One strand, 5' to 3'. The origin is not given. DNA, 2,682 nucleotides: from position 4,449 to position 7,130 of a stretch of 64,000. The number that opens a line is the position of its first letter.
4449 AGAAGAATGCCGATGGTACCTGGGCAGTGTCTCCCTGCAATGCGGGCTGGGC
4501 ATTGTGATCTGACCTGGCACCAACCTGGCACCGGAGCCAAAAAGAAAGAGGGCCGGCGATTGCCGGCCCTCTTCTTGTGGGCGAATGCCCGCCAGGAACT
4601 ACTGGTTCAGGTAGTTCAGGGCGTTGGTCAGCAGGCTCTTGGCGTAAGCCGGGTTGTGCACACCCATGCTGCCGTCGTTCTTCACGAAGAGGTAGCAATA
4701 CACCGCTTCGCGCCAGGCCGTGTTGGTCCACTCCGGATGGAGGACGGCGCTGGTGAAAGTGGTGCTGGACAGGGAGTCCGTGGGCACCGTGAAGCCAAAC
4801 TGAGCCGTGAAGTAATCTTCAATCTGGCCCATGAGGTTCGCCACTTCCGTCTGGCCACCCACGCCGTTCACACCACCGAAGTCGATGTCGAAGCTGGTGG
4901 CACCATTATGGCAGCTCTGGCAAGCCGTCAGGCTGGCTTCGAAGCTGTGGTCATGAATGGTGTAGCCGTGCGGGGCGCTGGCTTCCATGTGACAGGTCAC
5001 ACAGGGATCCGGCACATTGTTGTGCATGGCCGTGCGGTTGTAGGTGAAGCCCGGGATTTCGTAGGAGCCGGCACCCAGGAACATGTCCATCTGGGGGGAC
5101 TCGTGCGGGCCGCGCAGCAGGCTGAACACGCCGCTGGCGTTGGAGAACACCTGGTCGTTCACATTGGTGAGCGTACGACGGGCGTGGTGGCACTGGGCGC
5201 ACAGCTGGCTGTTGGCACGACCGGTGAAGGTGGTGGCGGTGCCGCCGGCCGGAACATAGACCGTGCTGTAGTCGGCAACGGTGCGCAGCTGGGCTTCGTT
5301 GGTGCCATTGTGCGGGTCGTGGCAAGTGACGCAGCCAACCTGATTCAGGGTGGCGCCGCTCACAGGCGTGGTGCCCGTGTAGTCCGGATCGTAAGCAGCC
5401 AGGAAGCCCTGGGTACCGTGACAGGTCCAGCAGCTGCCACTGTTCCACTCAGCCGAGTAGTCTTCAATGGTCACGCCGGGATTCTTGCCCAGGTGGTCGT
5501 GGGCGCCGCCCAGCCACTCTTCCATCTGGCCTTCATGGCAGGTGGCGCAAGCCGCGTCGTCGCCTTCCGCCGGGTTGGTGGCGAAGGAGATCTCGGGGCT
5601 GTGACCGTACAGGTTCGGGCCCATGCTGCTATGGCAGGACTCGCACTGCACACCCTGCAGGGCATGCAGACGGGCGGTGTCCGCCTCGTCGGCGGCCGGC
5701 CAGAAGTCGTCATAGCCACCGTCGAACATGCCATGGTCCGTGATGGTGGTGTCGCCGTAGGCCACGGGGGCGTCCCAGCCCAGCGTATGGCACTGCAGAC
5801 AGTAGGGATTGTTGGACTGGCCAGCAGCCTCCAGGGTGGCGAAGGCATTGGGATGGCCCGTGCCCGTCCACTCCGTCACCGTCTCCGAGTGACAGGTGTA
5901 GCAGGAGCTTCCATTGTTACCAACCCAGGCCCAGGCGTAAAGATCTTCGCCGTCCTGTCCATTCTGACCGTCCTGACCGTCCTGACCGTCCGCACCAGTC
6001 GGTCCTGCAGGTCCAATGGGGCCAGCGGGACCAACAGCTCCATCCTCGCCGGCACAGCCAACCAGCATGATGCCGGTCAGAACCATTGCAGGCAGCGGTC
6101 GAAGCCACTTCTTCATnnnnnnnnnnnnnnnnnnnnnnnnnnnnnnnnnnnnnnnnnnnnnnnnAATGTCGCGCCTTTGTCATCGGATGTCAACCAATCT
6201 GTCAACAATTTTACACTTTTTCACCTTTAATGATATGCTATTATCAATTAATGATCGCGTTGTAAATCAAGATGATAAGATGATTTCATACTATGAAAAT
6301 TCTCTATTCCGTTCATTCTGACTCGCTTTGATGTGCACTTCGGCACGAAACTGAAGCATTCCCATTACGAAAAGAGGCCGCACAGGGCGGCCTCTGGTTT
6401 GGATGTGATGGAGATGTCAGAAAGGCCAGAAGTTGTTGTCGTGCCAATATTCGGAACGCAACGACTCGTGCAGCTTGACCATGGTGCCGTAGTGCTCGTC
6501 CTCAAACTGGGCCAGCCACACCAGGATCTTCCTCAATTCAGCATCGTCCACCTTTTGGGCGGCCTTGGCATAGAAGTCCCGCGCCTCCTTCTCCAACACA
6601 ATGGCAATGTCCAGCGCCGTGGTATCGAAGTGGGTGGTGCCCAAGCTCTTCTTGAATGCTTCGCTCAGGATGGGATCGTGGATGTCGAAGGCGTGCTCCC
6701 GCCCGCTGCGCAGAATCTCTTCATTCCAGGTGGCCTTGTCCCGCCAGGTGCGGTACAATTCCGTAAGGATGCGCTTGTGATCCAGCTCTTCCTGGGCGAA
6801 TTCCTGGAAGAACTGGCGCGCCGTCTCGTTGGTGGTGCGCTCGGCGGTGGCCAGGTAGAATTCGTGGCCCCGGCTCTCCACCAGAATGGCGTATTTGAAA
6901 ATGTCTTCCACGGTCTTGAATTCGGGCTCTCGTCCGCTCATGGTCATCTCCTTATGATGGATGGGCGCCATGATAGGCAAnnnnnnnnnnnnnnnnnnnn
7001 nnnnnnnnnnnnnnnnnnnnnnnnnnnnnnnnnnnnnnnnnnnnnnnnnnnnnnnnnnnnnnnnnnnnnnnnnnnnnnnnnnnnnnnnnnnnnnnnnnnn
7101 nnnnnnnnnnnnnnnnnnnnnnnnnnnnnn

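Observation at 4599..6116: Nonaheme c-type cytochrome lipoprotein carrying a collagen-like (Gly-X-Y)x10 stalk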

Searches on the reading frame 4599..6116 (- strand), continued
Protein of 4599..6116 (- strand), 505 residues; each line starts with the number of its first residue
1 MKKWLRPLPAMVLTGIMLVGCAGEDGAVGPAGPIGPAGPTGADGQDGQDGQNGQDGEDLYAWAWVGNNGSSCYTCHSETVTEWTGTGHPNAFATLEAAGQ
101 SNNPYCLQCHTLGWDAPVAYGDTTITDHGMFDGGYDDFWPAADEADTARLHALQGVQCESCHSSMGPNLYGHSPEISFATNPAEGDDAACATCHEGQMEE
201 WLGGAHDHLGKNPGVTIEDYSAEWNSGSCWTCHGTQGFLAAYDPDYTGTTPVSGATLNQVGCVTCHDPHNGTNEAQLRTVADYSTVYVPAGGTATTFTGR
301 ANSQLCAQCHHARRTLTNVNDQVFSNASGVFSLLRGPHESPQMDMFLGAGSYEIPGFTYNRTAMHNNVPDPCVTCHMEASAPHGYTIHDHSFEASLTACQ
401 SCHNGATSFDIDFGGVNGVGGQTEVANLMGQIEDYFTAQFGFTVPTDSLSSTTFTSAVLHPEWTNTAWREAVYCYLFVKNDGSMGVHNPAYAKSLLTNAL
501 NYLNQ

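Call 58: find_homologous_proteins(query=L039:15673-17886:+, max_evalue=1e-10)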
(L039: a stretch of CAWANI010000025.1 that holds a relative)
Query L039:15673-17886:+ (738 aa): 458 proteins with E <= 1e-10 among 8000 candidates; the best 120 are listed.
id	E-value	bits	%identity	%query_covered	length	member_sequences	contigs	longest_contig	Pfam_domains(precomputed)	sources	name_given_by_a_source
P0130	0.0e+0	1672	98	100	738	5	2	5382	PF19079.6,PF02085.22,PF14522.12,PF22113.2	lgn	-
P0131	3.5e-295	999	65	100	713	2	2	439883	PF09699.16,PF14522.12,PF22113.2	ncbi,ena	-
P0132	1.1e-219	750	54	98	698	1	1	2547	PF09699.16,PF14537.12,PF14522.12,PF22113.2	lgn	-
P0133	8.1e-100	353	36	99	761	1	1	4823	PF01391.24,PF14522.12,PF22113.2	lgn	-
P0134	9.1e-100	353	36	98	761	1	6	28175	PF09699.16,PF14522.12,PF22113.2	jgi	jgi:OmcA/MtrC family decaheme c-type cytochrome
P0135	4.9e-99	351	37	85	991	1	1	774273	PF14537.12,PF22352.3,PF22112.3,PF17963.8,PF14522.12,PF18911.7,PF22113.2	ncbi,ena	-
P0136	4.6e-95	338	36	98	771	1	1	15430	PF09699.16,PF14537.12,PF22112.3,PF02085.22,PF14522.12,PF22113.2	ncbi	-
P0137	5.0e-95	338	35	96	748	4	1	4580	PF09699.16,PF14537.12,PF22112.3,PF14522.12,PF22113.2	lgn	-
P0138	5.8e-94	334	35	98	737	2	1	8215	PF09699.16,PF14537.12,PF22112.3,PF22111.3,PF14522.12,PF22113.2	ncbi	-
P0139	2.0e-91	326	35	91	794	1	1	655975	PF01391.24,PF14522.12,PF22113.2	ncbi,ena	-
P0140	2.2e-88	316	35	97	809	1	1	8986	PF01391.24,PF14537.12,PF14522.12,PF22113.2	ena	-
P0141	3.9e-88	315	37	86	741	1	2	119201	PF14537.12,PF22112.3,PF22111.3,PF14522.12,PF22113.2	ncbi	-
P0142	1.4e-87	313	35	91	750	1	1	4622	PF14537.12,PF22112.3,PF14522.12,PF22113.2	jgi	jgi:OmcA/MtrC family decaheme c-type cytochrome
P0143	1.1e-86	310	36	85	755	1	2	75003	PF14537.12,PF22112.3,PF14522.12,PF22113.2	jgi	jgi:OmcA/MtrC family decaheme c-type cytochrome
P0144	4.9e-86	308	34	98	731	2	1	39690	PF09699.16,PF14537.12,PF22112.3,PF14522.12,PF22113.2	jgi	jgi:OmcA/MtrC family decaheme c-type cytochrome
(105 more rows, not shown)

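Call 61: search_protein_representatives(alignment_id=A1)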
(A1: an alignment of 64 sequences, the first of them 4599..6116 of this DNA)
Query: 64 sequences, 475 profile positions. Proteins with E-value up to 0.001 (for the whole library): 9534; up to 1e-10: 2815; up to 1e-30: 834. The best 150 are listed.
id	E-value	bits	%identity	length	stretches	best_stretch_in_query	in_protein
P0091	9.2e-199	677.7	-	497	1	2-473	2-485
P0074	8.4e-179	611.9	-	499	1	3-472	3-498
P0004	2.0e-174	597.5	-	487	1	6-471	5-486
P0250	1.6e-173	594.5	-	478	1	2-472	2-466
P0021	2.4e-173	593.9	-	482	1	4-473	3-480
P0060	2.0e-171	587.6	-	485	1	5-473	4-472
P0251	8.7e-171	585.5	-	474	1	5-473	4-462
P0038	4.2e-170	583.2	-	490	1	2-473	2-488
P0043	2.4e-169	580.7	-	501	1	2-474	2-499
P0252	5.8e-168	576.2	-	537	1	4-473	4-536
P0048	9.8e-167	572.1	-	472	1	6-473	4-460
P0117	1.1e-153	529.0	-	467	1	6-473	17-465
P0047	7.7e-148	509.8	-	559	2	41-473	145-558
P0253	4.5e-146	504.0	-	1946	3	64-468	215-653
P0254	2.8e-138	478.3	-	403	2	59-397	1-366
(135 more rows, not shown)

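Call 64: search_solved_structures(query=L039:15673-17886:+, max_evalue=0.00001, show_alignments=3)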
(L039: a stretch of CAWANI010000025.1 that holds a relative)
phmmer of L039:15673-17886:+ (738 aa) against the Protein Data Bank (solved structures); distinct sequences matched with E-value up to 0.00001: 1.
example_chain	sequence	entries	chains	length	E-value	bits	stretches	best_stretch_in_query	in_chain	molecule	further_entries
9eov_A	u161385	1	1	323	5.1e-10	41.5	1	104-380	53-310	Extracellular iron oxide respiratory system surface decaheme cytochrome c component MtrC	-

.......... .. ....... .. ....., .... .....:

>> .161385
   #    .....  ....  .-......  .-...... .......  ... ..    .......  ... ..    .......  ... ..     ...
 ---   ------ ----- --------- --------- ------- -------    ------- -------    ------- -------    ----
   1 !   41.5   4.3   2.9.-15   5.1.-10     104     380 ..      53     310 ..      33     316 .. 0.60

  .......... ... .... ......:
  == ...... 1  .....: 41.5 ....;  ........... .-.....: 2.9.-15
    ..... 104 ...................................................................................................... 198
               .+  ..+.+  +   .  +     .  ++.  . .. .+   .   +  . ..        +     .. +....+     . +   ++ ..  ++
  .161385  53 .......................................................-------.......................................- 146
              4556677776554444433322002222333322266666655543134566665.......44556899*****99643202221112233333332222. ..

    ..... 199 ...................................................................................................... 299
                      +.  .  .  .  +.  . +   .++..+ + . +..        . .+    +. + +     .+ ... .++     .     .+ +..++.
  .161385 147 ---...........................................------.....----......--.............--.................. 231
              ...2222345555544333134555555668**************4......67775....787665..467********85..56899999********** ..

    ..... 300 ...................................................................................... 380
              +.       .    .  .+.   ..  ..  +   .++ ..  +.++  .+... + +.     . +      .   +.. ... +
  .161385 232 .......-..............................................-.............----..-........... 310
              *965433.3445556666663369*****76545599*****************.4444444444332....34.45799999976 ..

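Call 72: find_homologous_proteins(query=L087:9654-10919:+, max_evalue=0.00001)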
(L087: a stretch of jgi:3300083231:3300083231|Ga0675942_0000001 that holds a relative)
Query L087:9654-10919:+ (422 aa): 10 proteins with E <= 0.00001 among 5941 candidates.
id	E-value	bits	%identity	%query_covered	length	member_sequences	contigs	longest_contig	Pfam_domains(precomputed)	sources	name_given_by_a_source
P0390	1.6e-289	978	100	100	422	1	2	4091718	-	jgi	jgi:hypothetical protein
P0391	3.0e-209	714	71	100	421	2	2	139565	-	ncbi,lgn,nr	ncbi:hypothetical protein KQI52_03765 [bacterium]|nr:hypothetical protein [bacterium]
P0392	4.8e-174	598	62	94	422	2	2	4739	-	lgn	-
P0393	1.4e-139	484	76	62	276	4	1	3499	-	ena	-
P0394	3.9e-132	459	78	58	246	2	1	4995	-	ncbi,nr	ncbi:MAG TPA: hypothetical protein ENH10_01670, partial [Bacteroidetes bacterium]|nr:hypothetical pr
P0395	4.1e-93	331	42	86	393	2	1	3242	-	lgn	-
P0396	2.9e-85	305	36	99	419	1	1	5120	-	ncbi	-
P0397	3.2e-78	282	36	96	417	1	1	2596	-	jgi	jgi:hypothetical protein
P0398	1.5e-77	280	36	98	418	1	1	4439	-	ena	-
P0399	1.7e-76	276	34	99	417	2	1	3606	-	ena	-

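Call 83: predict_structure(alignment_id=A2)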
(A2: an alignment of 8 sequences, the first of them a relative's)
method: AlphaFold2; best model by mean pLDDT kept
length: 422 residues; sequences in the alignment: 8
mean_pLDDT: 76.9   pTM: 0.66
mean pLDDT of the five models: 76.9, 74.8, 74.3, 74.2, 70.4
residues with pLDDT >= 90: 111; 70-90: 191; 50-70: 69; < 50: 51
segments of 3 or more residues with pLDDT < 50: 1-6, 83-89, 153-161, 258-268, 355-367, 420-422
pLDDT, mean of each block of 10 residues (from residue 1): 50 61 58 88 74 81 87 77 47 70 87 89 85 91 90 46 79 86 93 75 90 94 82 91 91 68 42 86 84 83 83 88 66 86 87 48 43 87 86 79 81 77 34
secondary structure, 60 per line:
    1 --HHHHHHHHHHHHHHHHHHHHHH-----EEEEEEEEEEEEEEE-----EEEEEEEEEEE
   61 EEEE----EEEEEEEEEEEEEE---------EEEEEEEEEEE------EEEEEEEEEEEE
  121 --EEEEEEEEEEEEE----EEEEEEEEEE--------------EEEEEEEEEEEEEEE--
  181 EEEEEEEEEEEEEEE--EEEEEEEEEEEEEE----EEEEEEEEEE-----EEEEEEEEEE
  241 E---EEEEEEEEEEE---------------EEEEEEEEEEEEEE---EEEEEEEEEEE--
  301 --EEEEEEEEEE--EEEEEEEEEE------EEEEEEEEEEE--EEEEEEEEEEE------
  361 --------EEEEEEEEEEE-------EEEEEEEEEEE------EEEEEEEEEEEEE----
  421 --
elements in order: H3-24 E30-44 E50-64 E69-82 E92-102 E109-120 E123-135 E140-149 E164-178 E181-195 E198-211 E216-225 E231-241 E245-255 E271-284 E288-298 E303-312 E315-324 E331-341 E344-354 E369-379 E387-397 E404-416

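Call 85: fold_search(model_id=the predicted structure, library=pdb)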
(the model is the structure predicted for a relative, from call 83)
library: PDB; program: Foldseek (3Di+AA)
matches with E <= 10: 896; with E <= 0.001: 209
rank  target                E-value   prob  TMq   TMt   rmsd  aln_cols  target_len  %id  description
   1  8byt_A                1.0e-08  1.00  0.32  0.40  13.4       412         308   13  Outer membrane attachment porin OmpM1 from Veillonella parvula, C3 symmetry (released 2023-11-08)
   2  8bys_B                1.3e-08  1.00  0.32  0.38  13.1       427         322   13  Outer membrane attachment porin OmpM1 from Veillonella parvula, native (released 2023-11-08)
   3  5ldt_A                1.3e-08  1.00  0.44  0.46   9.6       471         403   11  Crystal Structures of MOMP from Campylobacter jejuni (released 2016-10-26)
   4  3ohn_A                2.9e-08  1.00  0.49  0.45   7.6       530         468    8  Crystal structure of the FimD translocation domain (released 2011-06-01)
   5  9fy9_D                3.8e-08  1.00  0.52  0.35   9.7       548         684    7  Cryo-EM structure of the type 1 chaperone-usher pilus FimD-tip complex (FimDHGFC) - Conformer 1 (released 2025-06-04)
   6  8bys_A                4.0e-08  1.00  0.33  0.39  12.4       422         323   12  Outer membrane attachment porin OmpM1 from Veillonella parvula, native (released 2023-11-08)
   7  8bym_A                5.0e-08  1.00  0.32  0.39  12.1       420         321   12  Outer membrane attachment porin OmpM1 from Veillonella parvula (released 2023-11-08)
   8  3rbh_C                6.3e-08  1.00  0.42  0.43   9.8       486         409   11  Structure of alginate export protein AlgE from Pseudomonas aeruginosa (released 2011-07-27)
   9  3rbh_A                6.9e-08  1.00  0.38  0.37  12.3       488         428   10  Structure of alginate export protein AlgE from Pseudomonas aeruginosa (released 2011-07-27)
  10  4azl_B                1.7e-07  1.00  0.38  0.37  12.5       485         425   11  In meso structure of alginate transporter, AlgE, from Pseudomoas aeruginosa, PAO1, crystal form 2. (released 2013-07-03)
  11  4azl_A                1.8e-07  1.00  0.40  0.40  12.3       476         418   12  In meso structure of alginate transporter, AlgE, from Pseudomoas aeruginosa, PAO1, crystal form 2. (released 2013-07-03)
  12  7vtz                  2.5e-07  1.00  0.37  0.36  17.7       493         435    9  Chitoporin from Escherichia coli (released 2022-11-09)
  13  2qtk_A                2.8e-07  1.00  0.39  0.43  13.0       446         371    7  Crystal Structure of the outer membrane protein opdK from Pseudomonas aeruginosa (released 2008-06-24)
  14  3szd_A                3.2e-07  1.00  0.33  0.36  17.1       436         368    7  Crystal structure of Pseudomonas aeruginosa OccK2 (OpdF) (released 2012-02-08)
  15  7acg                  3.5e-07  1.00  0.40  0.37  11.4       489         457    9  In meso structure of the alginate exporter, AlgE, from Pseudomonas aeruginosa in 9.8 monoacylglycerol (released 2020-12-16)
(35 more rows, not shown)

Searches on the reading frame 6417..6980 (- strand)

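Call 3: search_protein_families(library=pfam, proteins=[window:6417-6980:-], max_evalue=0.1)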
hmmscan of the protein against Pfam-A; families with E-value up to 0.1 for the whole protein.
window:6417-6980:- (187 aa): 9 families
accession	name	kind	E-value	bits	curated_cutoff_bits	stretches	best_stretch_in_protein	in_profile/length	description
PF02915.23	Rubrerythrin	-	1.4e-13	51.8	22.8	1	26-169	1-135/137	Rubrerythrin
PF09537.16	DUF2383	-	4.7e-06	27.2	30.8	1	127-176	10-56/111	Domain of unknown function (DUF2383)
PF13668.12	Ferritin_2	-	4.9e-06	27.2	24.7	1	26-166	4-131/138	Ferritin-like domain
PF22277.2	EncFtn-like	-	0.00092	19.4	27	1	126-164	22-60/85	EncFtn-like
PF04733.20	Coatomer_E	-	0.0055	16.6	21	1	47-158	61-171/290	Coatomer epsilon subunit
PF06175.17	MiaE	-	0.016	15.5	27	0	129-175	123-168/199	tRNA-(MS[2]IO[6]A)-hydroxylase (MiaE)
PF07875.18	Coat_F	-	0.03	15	25.7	0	46-75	24-53/63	Coat F domain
PF00611.28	FCH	-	0.073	13.8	27.8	0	49-86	14-50/78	Fes/CIP4, and EFC/F-BAR homology domain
PF03232.19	COQ7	-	0.087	12.9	23.5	0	50-88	30-68/169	Ubiquinone biosynthesis protein COQ7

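Call 4: search_protein_families(library=ncbifam, proteins=[window:6417-6980:-], max_evalue=0.1)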
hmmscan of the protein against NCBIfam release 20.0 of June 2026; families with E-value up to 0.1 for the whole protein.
window:6417-6980:- (187 aa): 6 families
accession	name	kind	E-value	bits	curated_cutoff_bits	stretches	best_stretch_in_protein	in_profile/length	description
NF045676.1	FeExpMbfA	equivalog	6.2e-14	52.1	450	2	126-176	103-153/318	iron exporter MbfA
NF009413.0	PRK12775.1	equivalog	5.4e-09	34.4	1895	2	14-81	932-1000/1006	putative trifunctional 2-polyprenylphenol hydroxylase/glutamate synthase subunit beta/ferritin domain-containing protein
NF058679.1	EncB_fam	subfamily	1.2e-07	31.7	90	2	122-171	24-73/117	encapsulin nanocompartment ferritin-likeEncB family encapsulin nanocompartment ferritin-like cargo protein cargo protein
TIGR04535.1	ferrit_encaps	subfamily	2e-05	24.5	125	1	121-172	17-67/114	encapsulin-associated ferritin-like protein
TIGR02284.1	TIGR02284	subfamily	0.0011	19.2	44.8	0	123-158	5-40/139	PA2169 family four-helix-bundle protein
NF053547.1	violacein_VioD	equivalog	0.009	14.9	620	1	32-130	200-296/372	flavin-dependent violacein biosynthesis monooxygenase VioD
